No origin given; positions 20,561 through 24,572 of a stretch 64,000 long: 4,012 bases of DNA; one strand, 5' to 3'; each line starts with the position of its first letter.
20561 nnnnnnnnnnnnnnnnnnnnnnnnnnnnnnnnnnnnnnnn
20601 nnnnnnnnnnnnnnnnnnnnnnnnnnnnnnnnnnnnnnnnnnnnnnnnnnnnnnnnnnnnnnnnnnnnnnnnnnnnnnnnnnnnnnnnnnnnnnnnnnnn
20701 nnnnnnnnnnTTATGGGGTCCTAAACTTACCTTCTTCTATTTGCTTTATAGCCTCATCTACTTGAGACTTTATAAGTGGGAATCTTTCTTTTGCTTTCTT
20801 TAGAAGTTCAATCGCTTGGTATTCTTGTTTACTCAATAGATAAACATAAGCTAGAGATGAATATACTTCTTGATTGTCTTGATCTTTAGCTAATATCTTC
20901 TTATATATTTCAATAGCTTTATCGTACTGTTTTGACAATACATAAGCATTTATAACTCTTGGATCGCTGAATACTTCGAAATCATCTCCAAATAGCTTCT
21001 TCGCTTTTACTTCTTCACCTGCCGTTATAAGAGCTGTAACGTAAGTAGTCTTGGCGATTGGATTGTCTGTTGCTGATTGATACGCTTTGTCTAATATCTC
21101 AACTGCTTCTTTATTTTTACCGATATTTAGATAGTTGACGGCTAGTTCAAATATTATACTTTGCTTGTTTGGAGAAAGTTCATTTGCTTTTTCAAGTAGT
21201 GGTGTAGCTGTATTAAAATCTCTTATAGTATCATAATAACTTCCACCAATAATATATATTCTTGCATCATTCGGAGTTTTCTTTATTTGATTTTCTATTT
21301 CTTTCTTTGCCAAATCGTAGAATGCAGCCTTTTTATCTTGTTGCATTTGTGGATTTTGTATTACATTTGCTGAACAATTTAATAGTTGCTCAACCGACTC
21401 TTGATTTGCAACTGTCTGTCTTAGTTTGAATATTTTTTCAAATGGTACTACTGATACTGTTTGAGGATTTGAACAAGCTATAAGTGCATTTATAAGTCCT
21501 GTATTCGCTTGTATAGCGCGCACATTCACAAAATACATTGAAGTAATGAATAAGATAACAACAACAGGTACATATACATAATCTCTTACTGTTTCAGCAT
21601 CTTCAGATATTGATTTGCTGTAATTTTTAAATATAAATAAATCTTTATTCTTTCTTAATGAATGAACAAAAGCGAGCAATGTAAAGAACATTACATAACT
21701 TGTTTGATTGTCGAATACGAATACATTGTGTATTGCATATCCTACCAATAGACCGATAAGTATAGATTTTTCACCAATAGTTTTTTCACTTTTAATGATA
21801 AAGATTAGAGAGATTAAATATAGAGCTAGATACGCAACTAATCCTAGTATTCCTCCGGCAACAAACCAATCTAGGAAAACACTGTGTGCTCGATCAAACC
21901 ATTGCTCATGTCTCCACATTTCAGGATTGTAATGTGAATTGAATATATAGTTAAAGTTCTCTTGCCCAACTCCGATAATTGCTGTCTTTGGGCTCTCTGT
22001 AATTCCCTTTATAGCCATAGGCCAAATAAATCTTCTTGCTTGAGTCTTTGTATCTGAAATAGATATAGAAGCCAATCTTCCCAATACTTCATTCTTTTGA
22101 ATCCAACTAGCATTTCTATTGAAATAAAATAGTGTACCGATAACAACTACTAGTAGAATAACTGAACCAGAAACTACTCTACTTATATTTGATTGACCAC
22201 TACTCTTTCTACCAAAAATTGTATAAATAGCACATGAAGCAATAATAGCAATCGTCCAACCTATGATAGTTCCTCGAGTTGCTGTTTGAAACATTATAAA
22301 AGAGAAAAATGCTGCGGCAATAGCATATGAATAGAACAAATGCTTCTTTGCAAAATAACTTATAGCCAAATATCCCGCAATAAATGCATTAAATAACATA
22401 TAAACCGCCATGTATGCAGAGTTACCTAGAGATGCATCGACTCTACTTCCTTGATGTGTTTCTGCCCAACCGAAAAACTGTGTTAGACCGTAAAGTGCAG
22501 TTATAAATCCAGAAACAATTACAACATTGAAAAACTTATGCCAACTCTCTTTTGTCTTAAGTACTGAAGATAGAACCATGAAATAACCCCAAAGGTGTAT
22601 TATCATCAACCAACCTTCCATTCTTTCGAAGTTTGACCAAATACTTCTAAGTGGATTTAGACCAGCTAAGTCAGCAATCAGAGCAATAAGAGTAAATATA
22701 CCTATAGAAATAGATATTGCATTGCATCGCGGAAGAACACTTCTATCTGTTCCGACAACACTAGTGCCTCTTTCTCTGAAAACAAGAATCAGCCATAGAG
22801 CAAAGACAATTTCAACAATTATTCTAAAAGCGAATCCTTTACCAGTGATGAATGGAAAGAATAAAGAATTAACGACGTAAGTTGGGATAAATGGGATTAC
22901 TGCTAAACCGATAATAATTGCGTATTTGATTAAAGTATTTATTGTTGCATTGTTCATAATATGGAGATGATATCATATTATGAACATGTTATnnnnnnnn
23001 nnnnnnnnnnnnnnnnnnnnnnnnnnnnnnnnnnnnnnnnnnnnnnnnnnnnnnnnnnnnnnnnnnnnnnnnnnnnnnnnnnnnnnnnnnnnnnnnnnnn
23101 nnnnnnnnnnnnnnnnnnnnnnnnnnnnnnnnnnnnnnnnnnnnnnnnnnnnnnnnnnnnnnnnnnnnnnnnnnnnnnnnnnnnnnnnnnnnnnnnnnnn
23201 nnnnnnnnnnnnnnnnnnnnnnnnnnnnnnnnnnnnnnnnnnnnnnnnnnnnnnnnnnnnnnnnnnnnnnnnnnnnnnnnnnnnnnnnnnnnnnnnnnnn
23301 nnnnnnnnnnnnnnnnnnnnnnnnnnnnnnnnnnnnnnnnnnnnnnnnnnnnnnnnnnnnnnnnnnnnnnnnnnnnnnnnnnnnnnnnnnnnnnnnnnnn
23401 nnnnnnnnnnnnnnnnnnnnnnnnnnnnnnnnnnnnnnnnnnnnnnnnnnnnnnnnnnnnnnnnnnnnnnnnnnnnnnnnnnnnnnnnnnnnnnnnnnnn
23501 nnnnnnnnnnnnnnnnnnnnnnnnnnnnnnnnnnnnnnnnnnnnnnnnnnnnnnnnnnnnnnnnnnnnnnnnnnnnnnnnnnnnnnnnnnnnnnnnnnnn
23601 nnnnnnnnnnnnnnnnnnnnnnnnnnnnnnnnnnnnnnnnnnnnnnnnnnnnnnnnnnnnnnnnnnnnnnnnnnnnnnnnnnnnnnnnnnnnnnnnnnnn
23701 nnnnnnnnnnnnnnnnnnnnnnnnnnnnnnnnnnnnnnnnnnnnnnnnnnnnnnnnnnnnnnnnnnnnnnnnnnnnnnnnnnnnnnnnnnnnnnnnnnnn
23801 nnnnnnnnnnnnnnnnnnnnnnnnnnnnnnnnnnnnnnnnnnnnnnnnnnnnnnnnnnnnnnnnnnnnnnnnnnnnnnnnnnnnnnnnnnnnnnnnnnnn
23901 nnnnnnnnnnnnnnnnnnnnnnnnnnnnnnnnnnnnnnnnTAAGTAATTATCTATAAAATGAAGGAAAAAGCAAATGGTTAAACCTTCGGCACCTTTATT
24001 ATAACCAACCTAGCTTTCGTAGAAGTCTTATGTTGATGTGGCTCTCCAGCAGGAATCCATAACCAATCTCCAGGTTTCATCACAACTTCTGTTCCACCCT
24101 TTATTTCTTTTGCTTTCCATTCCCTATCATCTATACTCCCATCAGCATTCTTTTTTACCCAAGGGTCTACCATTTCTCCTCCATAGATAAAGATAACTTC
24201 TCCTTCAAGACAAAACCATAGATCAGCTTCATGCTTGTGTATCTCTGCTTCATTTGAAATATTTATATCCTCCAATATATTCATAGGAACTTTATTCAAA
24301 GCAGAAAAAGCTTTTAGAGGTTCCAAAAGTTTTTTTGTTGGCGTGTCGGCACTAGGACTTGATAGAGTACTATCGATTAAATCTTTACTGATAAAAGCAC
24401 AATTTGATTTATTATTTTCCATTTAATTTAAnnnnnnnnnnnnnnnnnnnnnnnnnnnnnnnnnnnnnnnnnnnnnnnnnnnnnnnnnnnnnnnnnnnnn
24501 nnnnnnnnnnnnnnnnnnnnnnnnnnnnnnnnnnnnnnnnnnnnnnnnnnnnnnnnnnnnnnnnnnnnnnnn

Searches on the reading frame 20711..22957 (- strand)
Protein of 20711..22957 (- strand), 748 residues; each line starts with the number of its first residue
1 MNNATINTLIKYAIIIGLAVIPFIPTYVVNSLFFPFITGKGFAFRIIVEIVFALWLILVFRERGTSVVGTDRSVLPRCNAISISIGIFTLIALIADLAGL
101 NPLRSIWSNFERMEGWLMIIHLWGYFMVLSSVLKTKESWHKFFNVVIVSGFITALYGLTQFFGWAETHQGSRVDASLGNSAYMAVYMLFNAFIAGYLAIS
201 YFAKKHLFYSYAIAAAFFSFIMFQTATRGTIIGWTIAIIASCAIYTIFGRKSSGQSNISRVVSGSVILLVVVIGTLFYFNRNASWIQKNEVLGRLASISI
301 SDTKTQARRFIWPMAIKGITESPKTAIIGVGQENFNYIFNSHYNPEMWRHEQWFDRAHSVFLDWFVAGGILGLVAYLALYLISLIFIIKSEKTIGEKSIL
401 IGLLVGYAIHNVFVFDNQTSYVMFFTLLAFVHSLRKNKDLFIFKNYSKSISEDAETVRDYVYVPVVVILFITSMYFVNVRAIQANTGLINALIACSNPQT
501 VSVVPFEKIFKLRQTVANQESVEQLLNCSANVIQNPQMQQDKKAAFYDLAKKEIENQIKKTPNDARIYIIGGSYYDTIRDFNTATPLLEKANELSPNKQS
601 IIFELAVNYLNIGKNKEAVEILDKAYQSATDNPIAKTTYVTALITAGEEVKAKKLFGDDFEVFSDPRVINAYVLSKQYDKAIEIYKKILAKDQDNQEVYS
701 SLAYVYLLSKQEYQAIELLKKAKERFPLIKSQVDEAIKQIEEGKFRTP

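Call 3: search_protein_families(library=pfam, proteins=[window:20711-22957:-], max_evalue=0.01)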
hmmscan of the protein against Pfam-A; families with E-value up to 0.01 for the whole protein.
window:20711-22957:- (748 aa): 19 families
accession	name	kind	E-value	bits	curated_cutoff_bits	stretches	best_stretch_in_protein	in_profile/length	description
PF14559.12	TPR_19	-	2.5e-17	63.4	25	3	675-727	4-56/68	Tetratricopeptide repeat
PF04932.20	Wzy_C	-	1.5e-16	60.9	31.7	1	214-377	2-149/149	O-Antigen ligase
PF23914.1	TPR_CcmH_CycH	-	8.2e-10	39.2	42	0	676-725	101-150/158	Cytochrome c-type biogenesis protein H TPR domain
PF12895.13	ANAPC3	-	1.6e-09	38.3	27.2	1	676-725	3-52/82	Anaphase-promoting complex, cyclosome, subunit 3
PF13428.12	TPR_14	-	3.7e-08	33.7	23.5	0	669-704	8-43/44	Tetratricopeptide repeat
PF13181.12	TPR_8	-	5.8e-07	29.6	25.7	0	603-629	5-31/34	Tetratricopeptide repeat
PF13431.12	TPR_17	-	1.1e-06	28.9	24.4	1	685-716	2-33/34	Tetratricopeptide repeat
PF07719.23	TPR_2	-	6.5e-06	26.3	27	0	670-695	9-34/34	Tetratricopeptide repeat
PF25063.1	ARM_TT21_C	-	3.3e-05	24.3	35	0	547-629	111-194/209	Tetratricopeptide repeat protein 21 C-terminal ARM domain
PF13424.12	TPR_12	-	7.1e-05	23.4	30.1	0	677-725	25-74/77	Tetratricopeptide repeat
PF13414.12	TPR_11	-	0.00017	21.6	26.8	1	670-707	2-39/42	TPR repeat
PF00515.34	TPR_1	-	0.00021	21.4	27.8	0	670-695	9-34/34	Tetratricopeptide repeat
PF13174.12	TPR_6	-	0.00028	21.8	26.3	0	671-691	9-29/33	Tetratricopeptide repeat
PF13176.12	TPR_7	-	0.00043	20.6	27.9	0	670-697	7-34/36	Tetratricopeptide repeat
PF13429.12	TPR_15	-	0.0016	18.4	26.2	1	573-722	118-274/280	Tetratricopeptide repeat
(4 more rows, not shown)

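Call 4: search_protein_families(library=ncbifam, proteins=[window:20711-22957:-], max_evalue=0.01)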
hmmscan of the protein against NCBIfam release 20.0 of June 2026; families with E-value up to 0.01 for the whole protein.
window:20711-22957:- (748 aa): 17 families
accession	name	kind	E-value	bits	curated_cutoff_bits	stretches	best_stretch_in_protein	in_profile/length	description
TIGR02917.1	PEP_TPR_lipo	equivalog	6.8e-15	54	312.2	2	548-654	346-452/899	XrtA/PEP-CTERM system TPR-repeat protein PrsT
NF040959.1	MamA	equivalog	7.9e-13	48.3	200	1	583-724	55-201/204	magnetosome protein MamA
TIGR00947.1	2A73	equivalog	1.8e-09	37.1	366.4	1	35-384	34-362/425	IctB family putative bicarbonate transporter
TIGR02521.1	type_IV_pilW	equivalog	5.3e-09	36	154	0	603-656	35-88/234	type IV pilus biogenesis/stability protein PilW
NF052415.1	T3SS_chap_SctY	equivalog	7.1e-08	32.9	70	0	675-724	19-68/106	type III secretion apparatus assembly chaperone SctY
TIGR02552.1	LcrH_SycD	equivalog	6.5e-07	29.1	104.8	0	675-727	65-117/136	SycD/LcrH family type III secretion system chaperone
TIGR03939.1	PGA_TPR_OMP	equivalog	4.9e-06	25.1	366.65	1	615-728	35-152/800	poly-beta-1,6 N-acetyl-D-glucosamine export porin PgaA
NF033920.0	C39_PA2778_fam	equivalog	1e-05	25.1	150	0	670-724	198-252/255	PA2778 family cysteine peptidase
NF047371.1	FlcA_CTERM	equivalog_domain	6.9e-05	21.5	300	1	537-653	412-527/646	periplasmic flagellar collar protein FlcA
NF008391.2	PRK11189.1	equivalog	0.00027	20.5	250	1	547-703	81-237/297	lipoprotein NlpI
NF052400.1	M48_BAM_BepA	equivalog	0.0003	19.7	570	1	568-656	311-398/483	beta-barrel assembly-enhancing protease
TIGR00540.1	TPR_hemY_coli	hypoth_equivalog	0.00039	19.3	142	1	538-721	163-351/385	heme biosynthesis-associated TPR protein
NF053607.1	CHU_0125_OmpA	equivalog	0.0004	19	620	0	528-638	19-126/639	CHU_0125 family OmpA-like outer membrane integrity protein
NF008755.0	PRK11788.1-3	equivalog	0.00058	19.3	430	0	542-651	191-301/388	lipopolysaccharide assembly protein LapB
NF052304.1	CdsG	equivalog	0.002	18.3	170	0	679-721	59-102/133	CdsG family type III secretion system protein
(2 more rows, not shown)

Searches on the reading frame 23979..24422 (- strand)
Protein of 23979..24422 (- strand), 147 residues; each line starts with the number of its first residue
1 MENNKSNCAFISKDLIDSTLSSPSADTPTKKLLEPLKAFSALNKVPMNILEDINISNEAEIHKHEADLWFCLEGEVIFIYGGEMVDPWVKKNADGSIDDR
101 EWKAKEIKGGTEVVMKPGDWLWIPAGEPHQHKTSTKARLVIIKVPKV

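Call 3: search_protein_families(library=pfam, proteins=[window:23979-24422:-], max_evalue=0.01)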
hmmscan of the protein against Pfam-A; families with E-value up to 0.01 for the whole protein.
window:23979-24422:- (147 aa): 5 families
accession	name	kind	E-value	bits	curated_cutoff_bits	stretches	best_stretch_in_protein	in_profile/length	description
PF07883.17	Cupin_2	-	7.5e-10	38.8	27.2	1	109-142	34-67/70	Cupin domain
PF04074.18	DUF386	-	0.00047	20.6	26.5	1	57-144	59-144/145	YhcH/YjgK/YiaL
PF08007.18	JmjC_2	-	0.0011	19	22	1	104-136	79-111/127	JmjC domain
PF21621.3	MPI_cupin_dom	-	0.0017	18.8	27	0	52-84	15-48/79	Mannose-6-phosphate isomerase, cupin domain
PF02311.25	AraC_binding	-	0.0078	16.4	21.1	0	109-135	39-65/135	AraC-like ligand binding domain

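Call 4: search_protein_families(library=ncbifam, proteins=[window:23979-24422:-], max_evalue=0.01)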
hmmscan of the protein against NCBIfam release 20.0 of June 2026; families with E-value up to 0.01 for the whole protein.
window:23979-24422:- (147 aa): 1 family
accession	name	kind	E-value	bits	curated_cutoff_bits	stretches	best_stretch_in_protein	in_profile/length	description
NF040884.1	acetylneur_anom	equivalog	0.00047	20.1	160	1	53-145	57-151/155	N-acetylneuraminate anomerase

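Call 71: search_solved_structures(query=window:23979-24422:-, max_evalue=1)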
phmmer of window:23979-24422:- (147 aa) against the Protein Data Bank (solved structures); distinct sequences matched with E-value up to 1: 4.
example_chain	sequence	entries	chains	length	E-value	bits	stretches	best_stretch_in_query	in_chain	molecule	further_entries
1y3t_A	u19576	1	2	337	0.00042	23.2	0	109-145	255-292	Hypothetical protein yxaG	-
2h0v_A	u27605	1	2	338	0.00042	23.2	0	110-145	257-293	Quercetin 2,3-dioxygenase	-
8hfb_A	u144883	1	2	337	0.0047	19.8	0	103-140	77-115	Quercetin 2,3-dioxygenase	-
1v70_A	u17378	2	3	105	0.082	15.7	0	109-146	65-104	probable antibiotics synthesis protein | hypothetical protein TTHA0104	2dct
